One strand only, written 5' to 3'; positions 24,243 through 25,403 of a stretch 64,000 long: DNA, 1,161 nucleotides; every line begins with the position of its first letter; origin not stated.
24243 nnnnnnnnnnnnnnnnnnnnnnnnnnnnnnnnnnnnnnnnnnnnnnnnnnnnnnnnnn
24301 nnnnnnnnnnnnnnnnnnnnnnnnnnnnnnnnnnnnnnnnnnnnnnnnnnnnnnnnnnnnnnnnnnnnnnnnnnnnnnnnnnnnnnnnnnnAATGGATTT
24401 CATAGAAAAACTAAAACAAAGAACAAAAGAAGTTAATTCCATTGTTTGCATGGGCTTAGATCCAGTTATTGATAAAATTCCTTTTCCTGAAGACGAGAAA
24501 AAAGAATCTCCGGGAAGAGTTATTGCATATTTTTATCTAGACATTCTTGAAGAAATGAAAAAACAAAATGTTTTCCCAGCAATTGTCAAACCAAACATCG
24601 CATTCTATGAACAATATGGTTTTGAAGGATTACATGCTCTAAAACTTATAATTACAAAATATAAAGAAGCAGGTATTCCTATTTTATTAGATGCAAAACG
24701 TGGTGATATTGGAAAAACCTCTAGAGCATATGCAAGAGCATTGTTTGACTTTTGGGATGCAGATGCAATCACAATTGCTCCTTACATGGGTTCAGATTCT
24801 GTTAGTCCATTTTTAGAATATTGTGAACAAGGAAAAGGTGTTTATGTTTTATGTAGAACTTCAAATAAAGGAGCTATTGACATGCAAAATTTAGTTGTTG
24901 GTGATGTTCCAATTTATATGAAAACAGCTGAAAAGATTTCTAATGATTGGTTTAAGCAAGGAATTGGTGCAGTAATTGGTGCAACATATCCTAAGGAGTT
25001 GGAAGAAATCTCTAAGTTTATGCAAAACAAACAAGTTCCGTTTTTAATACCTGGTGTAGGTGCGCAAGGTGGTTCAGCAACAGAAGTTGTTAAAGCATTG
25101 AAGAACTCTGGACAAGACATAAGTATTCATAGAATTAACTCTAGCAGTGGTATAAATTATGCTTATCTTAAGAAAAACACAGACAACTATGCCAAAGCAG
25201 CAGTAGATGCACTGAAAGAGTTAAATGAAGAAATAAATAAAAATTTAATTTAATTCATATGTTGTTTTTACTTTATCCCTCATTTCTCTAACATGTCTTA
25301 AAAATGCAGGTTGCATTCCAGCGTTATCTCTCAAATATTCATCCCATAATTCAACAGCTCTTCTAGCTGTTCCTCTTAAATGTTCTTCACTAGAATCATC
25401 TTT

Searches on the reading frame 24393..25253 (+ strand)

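Call 42: search_protein_families(library=pfam, proteins=[window:24393-25253:+])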
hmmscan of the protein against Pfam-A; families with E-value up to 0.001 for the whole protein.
window:24393-25253:+ (286 aa): 1 family
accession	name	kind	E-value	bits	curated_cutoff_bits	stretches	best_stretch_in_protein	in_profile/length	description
PF00215.30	OMPdecase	-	1.6e-27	97.3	27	1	63-243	27-196/221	Orotidine 5'-phosphate decarboxylase / HUMPS family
